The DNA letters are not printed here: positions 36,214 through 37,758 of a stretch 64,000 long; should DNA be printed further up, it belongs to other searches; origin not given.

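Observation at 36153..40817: SAM-I riboswitch plus terminator controlling a thrC-paralog/asd/ask/thrB operon: candidate O-phosphohomoserine route to methionine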

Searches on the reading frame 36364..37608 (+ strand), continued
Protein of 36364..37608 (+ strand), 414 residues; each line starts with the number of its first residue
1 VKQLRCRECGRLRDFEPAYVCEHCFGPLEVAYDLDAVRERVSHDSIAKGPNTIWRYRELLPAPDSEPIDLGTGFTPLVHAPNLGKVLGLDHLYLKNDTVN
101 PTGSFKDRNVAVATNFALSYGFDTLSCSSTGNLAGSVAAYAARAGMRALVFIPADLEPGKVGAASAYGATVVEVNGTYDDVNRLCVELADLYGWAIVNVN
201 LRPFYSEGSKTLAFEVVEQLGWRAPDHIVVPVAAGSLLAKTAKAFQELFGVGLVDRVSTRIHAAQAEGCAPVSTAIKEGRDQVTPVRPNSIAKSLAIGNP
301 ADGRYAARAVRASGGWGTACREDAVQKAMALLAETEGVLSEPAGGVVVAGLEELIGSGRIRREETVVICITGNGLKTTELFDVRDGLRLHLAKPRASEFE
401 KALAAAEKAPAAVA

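Call 39: find_encoding_contigs(protein=P0122, flank=8000, max_places=2)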
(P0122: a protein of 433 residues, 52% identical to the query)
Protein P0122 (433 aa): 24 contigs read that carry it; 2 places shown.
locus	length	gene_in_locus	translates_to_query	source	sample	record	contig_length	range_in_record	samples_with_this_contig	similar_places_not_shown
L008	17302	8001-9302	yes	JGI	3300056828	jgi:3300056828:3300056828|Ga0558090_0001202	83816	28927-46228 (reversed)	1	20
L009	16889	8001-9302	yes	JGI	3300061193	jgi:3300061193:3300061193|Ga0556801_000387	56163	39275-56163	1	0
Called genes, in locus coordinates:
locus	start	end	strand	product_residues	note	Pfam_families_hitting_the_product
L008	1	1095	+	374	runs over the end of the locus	PF01979:Amidohydro_1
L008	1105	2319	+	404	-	PF08331:QueG_DUF1730, PF00037:Fer4 (faint), PF13237:Fer4_10 (faint), PF13484:Fer4_16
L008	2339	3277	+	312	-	PF03631:Virul_fac_BrkB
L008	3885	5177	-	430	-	PF02239:Cytochrom_D1 (faint), PF08450:SGL (faint), PF22494:choice_anch_I (faint), PF10282:Lactonase (weak), PF21783:YNCE, PF25174:Beta-prop_THOC3 (faint), PF21783:YNCE (weak)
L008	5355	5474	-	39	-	-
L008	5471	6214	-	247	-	PF01578:Cytochrom_C_asm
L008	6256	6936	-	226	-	PF01061:ABC2_membrane, PF03379:CcmB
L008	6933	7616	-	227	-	PF00005:ABC_tran, PF13304:AAA_21 (weak)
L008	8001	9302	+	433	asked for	PF00291:PALP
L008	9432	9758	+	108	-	PF02597:ThiS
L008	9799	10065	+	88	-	-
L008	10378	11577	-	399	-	PF00155:Aminotran_1_2, PF00266:Aminotran_5 (faint), PF01053:Cys_Met_Meta_PP, PF01041:DegT_DnrJ_EryC1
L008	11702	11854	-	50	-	PF11752:DUF3309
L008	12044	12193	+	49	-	PF18919:DUF5670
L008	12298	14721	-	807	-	PF02190:LON_substr_bdg, PF00004:AAA, PF07724:AAA_2 (faint), PF07728:AAA_5, PF22667:Lon_lid, PF05362:Lon_C, PF13541:ChlI (weak)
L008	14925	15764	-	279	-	PF00657:Lipase_GDSL (weak), PF13472:Lipase_GDSL_2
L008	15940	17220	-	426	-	PF06689:zf-C4_ClpX, PF00493:MCM, PF05496:RuvB_N (weak), PF00004:AAA, PF07724:AAA_2, PF07728:AAA_5 (weak), PF13401:AAA_22 (weak), PF10431:ClpB_D2-small, +1 more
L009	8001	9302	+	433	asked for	PF00291:PALP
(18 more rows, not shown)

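Call 45: find_related_loci(query=A1, collection=genome_contigs, flank=10000)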
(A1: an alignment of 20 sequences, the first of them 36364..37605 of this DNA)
Query A1 (414 aa) in genome_contigs; peptide patterns used: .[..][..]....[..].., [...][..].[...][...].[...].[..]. (x = any residue, [..] = any of these).
599 stretches matched a pattern (row limit reached: there are more); 599 encode a relative of the query (tblastn E <= 1e-3); the best 80 are kept; 80 distinct loci.
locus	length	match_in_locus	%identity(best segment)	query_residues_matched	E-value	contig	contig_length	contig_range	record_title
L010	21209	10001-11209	82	2-404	0e+0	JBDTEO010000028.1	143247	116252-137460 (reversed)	MAG: Candidatus Dormibacter sp. isolate cluster2_bin.204 k127_4191481, whole genome shotgun sequence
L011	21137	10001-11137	56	1-379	6e-147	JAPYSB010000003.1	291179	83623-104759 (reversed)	MAG: Dehalococcoidia bacterium isolate PW3.metabat2.87 PW3_18_length_291179_cov_11.492543, whole genome shotgun sequence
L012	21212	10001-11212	57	4-408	2e-146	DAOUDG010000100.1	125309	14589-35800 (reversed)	MAG TPA_asm: Anaerolineae bacterium isolate M11_14 k145_411784, whole genome shotgun sequence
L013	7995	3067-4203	58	1-379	4e-146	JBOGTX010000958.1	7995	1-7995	MAG: Chloroflexota bacterium isolate TC-S_metabat2.bin.364 k127_5108812, whole genome shotgun sequence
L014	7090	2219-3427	55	1-403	4e-146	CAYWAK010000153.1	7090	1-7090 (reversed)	MAG TPA_asm: uncultured Ardenticatenales bacterium isolate binchicken_co275_164 genome assembly, contig: NODE_18538_leng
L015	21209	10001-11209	54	1-406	1e-145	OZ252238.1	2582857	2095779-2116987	MAG: Dehalococcoidia bacterium isolate 3b585892-57e4-4bd8-ad59-b8128180b5a5 genome assembly, chromosome: 1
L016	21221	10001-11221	56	1-408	2e-145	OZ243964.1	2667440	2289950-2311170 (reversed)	MAG: Dehalococcoidia bacterium isolate 80dece80-02d0-4e71-89cf-4e35314ec78f genome assembly, chromosome: 1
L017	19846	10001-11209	52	1-403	5e-145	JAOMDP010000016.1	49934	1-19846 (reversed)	Nitrospinota bacterium isolate AH-558-C10 AH-558-C10_NODE_16, whole genome shotgun sequence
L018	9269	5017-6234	55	2-407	3e-144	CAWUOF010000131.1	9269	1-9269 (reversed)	MAG: uncultured bacterium isolate SRR1522964_concoct_30_1705335406 genome assembly, contig: ERZ11849542.1453, whole geno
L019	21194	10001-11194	55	4-403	2e-144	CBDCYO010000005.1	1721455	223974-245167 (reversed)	MAG: Dehalococcoidia bacterium isolate 63611516-fa43-4063-b574-94f25a32ee57 genome assembly, contig: chromosome_2, whole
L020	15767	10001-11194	56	4-403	3e-144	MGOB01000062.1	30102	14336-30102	MAG: Chloroflexi bacterium RBG_16_68_14 RBG_16_scaffold_3809, whole genome shotgun sequence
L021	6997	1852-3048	56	4-403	3e-144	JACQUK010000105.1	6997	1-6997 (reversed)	MAG: Chloroflexi bacterium isolate NC_groundwater_1435_Ag_S-0.65um_64_30 S_p65_S5_coassembly_k141_3854184, whole genome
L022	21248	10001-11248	54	4-404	3e-144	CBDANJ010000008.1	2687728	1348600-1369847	MAG: Dehalococcoidia bacterium isolate 1adee7ed-d6c2-401a-a923-f2c387bbb7f6 genome assembly, contig: contig_7, whole gen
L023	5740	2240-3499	53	4-408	1e-144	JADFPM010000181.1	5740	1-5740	MAG: Chloroflexota bacterium isolate B73T1L10 B73T1L10_NODE25495, whole genome shotgun sequence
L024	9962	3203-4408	55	2-404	8e-144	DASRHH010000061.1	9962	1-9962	MAG TPA_asm: Dehalococcoidia bacterium isolate SMAG_U10079 k141_1194606, whole genome shotgun sequence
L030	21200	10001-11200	56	4-403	5e-143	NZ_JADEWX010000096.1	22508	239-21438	Nodosilinea sp. LEGE 07088 NODE_180_length_22508_cov_36.7598, whole genome shotgun sequence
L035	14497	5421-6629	57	1-404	3e-142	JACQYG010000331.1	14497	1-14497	MAG: Chloroflexi bacterium isolate NC_groundwater_1535_Pr4_S-0.65um_62_11 SR1-18-Sp65_coassembly_scaffold_639370, whole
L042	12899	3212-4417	57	1-403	9e-141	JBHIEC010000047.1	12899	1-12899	MAG: Anaerolineae bacterium isolate b3.sp2_bin.41 NODE_1514_length_12899_cov_7.973684, whole genome shotgun sequence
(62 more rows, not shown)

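Call 57: search_protein_families(library=pfam, proteins=[L012:11664-13100:+, L012:14537-15019:+, L012:15021-16124:+, L012:17680-18774:+, L042:4470-5921:+, L042:5899-6963:+, L042:10737-11876:+, L010:11741-12949:+, L010:12924-14204:+, L010:14205-14822:+])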
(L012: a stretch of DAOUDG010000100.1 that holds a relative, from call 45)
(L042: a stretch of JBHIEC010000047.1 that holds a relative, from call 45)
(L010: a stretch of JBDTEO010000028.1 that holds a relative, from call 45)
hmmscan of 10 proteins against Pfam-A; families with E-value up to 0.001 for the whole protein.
L012:11664-13100:+ (478 aa): 1 family
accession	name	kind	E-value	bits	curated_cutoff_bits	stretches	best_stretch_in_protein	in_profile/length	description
PF00899.27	ThiF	-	2.4e-72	243.4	28.1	1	147-382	1-237/238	ThiF family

L012:14537-15019:+ (160 aa): 2 families
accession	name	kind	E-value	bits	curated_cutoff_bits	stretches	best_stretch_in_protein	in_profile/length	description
PF12867.12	DinB_2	-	1.8e-17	64.5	24.8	1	12-136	2-128/128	DinB superfamily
PF05163.17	DinB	-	3e-17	63.5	23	1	1-157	1-159/165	DinB family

L012:15021-16124:+ (367 aa): 2 families
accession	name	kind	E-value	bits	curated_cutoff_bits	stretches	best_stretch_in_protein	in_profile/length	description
PF00742.24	Homoserine_dh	-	3.8e-45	154.3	22.9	1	169-364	1-173/173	Homoserine dehydrogenase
PF03447.22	NAD_binding_3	-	5.4e-08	34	24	1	22-155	1-105/116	Homoserine dehydrogenase, NAD binding domain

L012:17680-18774:+ (364 aa): 1 family
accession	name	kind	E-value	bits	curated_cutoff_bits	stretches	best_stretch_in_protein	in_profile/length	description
PF00180.25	Iso_dh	-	9e-132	440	27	1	5-359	2-348/348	Isocitrate/isopropylmalate dehydrogenase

L042:4470-5921:+ (483 aa): 1 family
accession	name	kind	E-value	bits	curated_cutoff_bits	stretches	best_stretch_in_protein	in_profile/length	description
PF06253.16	MTTB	-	1e-94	317.8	25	1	4-474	29-496/500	Trimethylamine methyltransferase (MTTB)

L042:5899-6963:+ (354 aa): 2 families
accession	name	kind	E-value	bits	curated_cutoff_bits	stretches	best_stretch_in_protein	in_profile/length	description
PF00899.27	ThiF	-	8.3e-78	261.3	28.1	1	22-257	1-237/238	ThiF family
PF03435.24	Sacchrp_dh_NADP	-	5.2e-05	24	25.1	1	44-162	1-96/129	Saccharopine dehydrogenase NADP binding domain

L042:10737-11876:+ (379 aa): 0 families

L010:11741-12949:+ (402 aa): 3 families
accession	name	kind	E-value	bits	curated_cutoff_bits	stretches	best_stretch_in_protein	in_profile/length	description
PF05201.20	GlutR_N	-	1.5e-46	158.4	27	1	6-156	1-151/151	Glutamyl-tRNAGlu reductase, N-terminal domain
PF01488.26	Shikimate_DH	-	2.2e-29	102.7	24.3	1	173-306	3-138/138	Shikimate / quinate 5-dehydrogenase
PF00745.25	GlutR_dimer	-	3.5e-15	56.6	22.9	1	321-401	2-81/99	Glutamyl-tRNAGlu reductase, dimerisation domain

L010:12924-14204:+ (426 aa): 1 family
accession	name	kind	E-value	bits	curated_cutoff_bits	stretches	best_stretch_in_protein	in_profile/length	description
PF00202.27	Aminotran_3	-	3.9e-73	246.9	30.5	1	41-401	11-374/403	Aminotransferase class-III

L010:14205-14822:+ (205 aa): 1 family
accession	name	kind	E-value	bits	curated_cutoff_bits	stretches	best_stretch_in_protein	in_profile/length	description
PF01810.24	LysE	-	8e-20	71.6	25.6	1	16-202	2-192/193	LysE type translocator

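Call 65: search_solved_structures(query=window:36364-37608:+, max_evalue=1e-50, show_alignments=3)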
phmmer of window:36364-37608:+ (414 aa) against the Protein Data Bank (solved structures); distinct sequences matched with E-value up to 1e-50: 4.
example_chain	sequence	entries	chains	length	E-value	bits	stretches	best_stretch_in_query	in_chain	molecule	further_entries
2zsj_A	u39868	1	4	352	1.4e-57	198.7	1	52-378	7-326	Threonine synthase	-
6cgq_A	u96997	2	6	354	1.2e-56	195.6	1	51-378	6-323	Threonine synthase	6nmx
1uim_A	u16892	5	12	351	1.8e-56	195.1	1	50-378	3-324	Threonine Synthase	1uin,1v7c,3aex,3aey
2d1f_A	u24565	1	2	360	9.9e-55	189.3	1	50-379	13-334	Threonine synthase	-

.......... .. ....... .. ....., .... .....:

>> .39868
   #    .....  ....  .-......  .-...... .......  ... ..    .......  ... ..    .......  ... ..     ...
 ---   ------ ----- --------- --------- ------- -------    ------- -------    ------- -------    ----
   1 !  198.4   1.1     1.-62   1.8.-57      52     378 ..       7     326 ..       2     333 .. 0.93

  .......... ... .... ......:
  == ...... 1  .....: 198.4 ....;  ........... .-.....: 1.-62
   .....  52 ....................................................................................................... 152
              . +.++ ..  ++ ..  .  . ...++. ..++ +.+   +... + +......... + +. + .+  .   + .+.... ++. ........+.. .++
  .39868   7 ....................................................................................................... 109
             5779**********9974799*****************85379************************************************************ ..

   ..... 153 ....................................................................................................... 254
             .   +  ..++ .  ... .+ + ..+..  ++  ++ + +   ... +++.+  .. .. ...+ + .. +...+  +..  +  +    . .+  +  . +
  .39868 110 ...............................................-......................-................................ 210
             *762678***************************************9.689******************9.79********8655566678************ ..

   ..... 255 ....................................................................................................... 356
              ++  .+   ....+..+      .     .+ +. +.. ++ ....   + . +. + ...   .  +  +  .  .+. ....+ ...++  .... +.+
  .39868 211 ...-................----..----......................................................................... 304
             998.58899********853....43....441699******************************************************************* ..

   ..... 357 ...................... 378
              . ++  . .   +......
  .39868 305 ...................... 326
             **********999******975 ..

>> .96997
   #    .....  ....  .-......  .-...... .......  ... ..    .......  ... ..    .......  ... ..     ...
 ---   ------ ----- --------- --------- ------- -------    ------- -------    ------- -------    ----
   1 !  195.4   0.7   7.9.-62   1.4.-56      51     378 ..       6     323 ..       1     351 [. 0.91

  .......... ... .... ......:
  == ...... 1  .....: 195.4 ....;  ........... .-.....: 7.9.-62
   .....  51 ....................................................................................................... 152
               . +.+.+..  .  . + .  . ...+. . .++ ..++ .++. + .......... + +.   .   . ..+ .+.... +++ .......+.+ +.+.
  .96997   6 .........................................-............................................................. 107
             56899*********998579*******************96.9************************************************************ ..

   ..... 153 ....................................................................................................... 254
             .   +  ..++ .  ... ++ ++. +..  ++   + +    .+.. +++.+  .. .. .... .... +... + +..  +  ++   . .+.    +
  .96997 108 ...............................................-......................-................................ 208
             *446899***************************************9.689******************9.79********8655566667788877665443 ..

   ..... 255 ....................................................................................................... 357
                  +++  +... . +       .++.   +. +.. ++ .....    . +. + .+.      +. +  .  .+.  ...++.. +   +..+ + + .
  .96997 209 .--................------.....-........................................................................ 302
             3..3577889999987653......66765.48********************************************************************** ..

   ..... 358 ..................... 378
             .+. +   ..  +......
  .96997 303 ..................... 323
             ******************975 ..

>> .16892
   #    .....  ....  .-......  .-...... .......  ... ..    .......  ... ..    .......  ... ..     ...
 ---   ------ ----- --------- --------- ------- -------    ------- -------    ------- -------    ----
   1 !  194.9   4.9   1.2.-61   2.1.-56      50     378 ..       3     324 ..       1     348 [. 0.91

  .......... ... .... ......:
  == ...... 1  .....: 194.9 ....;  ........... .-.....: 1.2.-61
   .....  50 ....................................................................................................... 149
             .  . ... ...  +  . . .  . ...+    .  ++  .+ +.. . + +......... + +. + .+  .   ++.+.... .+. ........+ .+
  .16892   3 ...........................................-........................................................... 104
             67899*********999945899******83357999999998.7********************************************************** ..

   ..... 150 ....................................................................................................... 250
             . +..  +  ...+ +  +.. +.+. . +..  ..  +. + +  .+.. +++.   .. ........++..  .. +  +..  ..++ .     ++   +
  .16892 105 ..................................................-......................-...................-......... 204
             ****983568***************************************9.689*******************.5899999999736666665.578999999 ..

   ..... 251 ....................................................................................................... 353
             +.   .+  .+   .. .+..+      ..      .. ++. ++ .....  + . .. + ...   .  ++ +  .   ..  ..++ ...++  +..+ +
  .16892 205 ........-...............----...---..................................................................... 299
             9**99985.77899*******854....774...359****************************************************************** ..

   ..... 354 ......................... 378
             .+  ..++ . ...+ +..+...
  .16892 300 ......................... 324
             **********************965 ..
